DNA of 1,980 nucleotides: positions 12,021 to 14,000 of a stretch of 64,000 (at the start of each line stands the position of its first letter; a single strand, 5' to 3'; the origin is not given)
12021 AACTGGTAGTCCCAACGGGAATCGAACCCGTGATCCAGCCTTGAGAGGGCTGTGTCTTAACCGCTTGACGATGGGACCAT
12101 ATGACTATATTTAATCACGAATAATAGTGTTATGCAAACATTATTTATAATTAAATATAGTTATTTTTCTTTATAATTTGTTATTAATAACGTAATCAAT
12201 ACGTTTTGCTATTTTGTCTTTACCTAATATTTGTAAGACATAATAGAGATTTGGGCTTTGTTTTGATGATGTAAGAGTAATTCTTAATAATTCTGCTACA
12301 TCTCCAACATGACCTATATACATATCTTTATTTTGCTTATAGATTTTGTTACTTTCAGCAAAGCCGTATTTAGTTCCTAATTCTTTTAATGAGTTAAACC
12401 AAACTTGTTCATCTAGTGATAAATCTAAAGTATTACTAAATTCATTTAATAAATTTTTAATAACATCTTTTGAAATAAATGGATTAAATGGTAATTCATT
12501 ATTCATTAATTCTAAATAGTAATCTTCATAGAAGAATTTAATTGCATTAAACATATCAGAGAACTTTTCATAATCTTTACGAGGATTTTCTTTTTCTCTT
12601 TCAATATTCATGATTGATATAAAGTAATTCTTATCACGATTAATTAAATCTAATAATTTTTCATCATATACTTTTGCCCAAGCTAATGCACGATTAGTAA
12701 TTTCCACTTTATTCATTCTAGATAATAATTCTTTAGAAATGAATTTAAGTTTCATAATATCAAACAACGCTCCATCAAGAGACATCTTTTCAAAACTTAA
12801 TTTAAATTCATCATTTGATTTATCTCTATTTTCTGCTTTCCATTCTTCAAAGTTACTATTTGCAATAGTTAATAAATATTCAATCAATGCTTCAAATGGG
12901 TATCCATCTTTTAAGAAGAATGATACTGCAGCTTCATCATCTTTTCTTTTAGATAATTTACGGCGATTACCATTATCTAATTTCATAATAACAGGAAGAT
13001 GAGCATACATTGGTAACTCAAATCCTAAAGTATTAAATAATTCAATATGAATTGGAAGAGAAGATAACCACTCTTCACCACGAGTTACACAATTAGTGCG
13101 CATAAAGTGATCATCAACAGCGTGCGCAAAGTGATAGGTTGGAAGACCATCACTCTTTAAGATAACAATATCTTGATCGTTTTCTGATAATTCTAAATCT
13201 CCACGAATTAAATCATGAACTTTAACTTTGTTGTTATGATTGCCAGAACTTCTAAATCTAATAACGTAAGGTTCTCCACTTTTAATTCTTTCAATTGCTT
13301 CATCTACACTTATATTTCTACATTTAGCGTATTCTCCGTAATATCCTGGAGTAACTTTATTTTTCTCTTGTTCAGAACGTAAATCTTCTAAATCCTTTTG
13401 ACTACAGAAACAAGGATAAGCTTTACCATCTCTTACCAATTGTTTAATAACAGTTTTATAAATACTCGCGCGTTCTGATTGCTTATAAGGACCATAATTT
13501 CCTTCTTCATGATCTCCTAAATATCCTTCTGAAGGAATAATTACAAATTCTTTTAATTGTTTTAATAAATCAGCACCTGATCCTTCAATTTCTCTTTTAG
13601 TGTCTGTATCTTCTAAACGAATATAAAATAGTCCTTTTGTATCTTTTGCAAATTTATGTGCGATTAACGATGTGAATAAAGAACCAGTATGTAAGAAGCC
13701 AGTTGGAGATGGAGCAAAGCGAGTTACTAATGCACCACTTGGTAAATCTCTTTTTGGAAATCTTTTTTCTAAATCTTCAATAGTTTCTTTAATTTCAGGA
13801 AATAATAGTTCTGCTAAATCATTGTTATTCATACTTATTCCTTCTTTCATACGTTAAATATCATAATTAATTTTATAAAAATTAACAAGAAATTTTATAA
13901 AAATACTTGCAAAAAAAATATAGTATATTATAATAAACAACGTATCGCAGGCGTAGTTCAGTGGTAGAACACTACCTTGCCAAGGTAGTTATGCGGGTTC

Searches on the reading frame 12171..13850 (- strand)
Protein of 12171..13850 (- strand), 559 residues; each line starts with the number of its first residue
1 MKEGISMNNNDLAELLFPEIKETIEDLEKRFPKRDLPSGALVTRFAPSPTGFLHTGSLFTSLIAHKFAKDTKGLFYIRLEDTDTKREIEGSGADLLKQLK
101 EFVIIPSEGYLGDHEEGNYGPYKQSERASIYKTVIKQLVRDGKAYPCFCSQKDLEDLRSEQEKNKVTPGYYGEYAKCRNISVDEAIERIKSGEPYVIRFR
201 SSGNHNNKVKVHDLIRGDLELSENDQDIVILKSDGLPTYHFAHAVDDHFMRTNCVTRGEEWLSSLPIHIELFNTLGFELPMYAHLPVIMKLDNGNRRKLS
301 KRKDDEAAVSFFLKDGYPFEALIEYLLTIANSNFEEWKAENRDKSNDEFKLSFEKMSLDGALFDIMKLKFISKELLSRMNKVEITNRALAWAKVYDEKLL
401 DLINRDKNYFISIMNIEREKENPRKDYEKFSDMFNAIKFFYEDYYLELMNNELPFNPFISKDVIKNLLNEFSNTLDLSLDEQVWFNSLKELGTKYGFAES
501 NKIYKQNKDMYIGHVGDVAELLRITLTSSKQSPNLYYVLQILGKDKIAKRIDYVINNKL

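Call 77: search_protein_families(library=pfam, proteins=[window:12171-13850:-], max_evalue=0.001)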
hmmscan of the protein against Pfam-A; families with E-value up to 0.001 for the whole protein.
window:12171-13850:- (559 aa): 2 families
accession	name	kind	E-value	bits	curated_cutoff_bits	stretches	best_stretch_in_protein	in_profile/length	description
PF00749.27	tRNA-synt_1c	-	8.2e-66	222.5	23.4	1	41-348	2-294/314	tRNA synthetases class I (E and Q), catalytic domain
PF19269.4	Anticodon_2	-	1.2e-08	35.9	23.6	1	515-555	101-141/141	Anticodon binding domain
